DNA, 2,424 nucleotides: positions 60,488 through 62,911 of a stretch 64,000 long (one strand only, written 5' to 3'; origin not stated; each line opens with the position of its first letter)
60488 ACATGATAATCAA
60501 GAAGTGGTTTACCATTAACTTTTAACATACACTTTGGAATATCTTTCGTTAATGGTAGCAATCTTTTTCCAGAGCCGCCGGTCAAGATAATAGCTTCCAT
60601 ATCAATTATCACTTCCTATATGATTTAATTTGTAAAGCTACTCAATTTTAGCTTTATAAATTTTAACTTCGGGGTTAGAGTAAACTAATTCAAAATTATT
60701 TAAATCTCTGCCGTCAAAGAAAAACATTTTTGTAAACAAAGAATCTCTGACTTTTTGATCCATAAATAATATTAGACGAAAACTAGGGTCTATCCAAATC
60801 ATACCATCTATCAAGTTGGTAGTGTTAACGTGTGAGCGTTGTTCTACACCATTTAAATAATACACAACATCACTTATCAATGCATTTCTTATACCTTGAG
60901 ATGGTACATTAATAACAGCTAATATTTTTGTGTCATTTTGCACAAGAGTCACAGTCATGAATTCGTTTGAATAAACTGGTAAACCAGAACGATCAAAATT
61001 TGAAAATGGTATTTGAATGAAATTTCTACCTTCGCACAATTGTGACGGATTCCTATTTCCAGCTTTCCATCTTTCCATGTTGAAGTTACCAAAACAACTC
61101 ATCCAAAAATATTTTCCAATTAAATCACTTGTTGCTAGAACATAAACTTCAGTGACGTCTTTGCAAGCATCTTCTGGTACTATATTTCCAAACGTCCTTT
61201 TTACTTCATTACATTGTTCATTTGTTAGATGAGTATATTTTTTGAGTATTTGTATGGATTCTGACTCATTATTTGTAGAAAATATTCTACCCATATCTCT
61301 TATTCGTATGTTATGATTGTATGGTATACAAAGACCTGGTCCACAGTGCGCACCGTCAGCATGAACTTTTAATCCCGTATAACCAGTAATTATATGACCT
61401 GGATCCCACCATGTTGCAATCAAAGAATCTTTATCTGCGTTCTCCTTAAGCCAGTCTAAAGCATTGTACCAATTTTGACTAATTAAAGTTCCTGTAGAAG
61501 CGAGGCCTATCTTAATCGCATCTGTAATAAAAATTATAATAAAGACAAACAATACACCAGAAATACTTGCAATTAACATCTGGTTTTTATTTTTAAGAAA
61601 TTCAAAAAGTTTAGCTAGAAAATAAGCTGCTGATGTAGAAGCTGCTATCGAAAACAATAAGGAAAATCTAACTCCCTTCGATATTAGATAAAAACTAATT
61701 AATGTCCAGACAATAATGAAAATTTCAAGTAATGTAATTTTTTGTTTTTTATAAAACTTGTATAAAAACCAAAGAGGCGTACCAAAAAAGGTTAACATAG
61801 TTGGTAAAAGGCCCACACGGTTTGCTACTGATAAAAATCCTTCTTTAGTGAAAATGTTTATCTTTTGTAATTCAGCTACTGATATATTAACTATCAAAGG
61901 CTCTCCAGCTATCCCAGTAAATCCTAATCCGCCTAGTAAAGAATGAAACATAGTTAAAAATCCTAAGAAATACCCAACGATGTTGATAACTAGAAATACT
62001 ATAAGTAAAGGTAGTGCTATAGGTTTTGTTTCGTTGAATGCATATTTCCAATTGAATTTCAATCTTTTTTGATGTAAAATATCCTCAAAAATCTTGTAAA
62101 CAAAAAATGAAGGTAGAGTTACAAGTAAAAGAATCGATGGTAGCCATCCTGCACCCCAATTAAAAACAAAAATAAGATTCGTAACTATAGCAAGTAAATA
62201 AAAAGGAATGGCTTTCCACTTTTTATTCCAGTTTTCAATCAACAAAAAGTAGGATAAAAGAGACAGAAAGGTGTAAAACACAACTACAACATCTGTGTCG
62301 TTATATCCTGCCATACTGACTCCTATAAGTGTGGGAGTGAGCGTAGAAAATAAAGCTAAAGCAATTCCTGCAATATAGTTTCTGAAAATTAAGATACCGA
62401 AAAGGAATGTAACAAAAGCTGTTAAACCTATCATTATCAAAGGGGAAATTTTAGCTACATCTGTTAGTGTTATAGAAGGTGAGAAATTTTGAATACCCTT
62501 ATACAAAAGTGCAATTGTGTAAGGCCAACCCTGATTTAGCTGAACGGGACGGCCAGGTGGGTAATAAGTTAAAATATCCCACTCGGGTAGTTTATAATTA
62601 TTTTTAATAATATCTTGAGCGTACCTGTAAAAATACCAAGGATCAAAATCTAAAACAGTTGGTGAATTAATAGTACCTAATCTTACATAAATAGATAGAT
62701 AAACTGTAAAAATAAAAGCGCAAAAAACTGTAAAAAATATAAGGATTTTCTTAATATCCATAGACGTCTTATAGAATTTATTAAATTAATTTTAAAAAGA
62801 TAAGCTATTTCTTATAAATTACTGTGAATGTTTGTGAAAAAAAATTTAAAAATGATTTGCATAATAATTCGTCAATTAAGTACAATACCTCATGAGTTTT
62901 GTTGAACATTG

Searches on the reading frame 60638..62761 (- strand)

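Call 14: search_protein_families(library=pfam, proteins=[window:60638-62761:-], max_evalue=0.01)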
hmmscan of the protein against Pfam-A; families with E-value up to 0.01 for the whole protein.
window:60638-62761:- (707 aa): 1 family
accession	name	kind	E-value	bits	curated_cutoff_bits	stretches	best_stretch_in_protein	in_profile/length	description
PF02516.20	STT3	-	3.7e-24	86.4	24.5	1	34-413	27-398/405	Oligosaccharyl transferase STT3, N-terminal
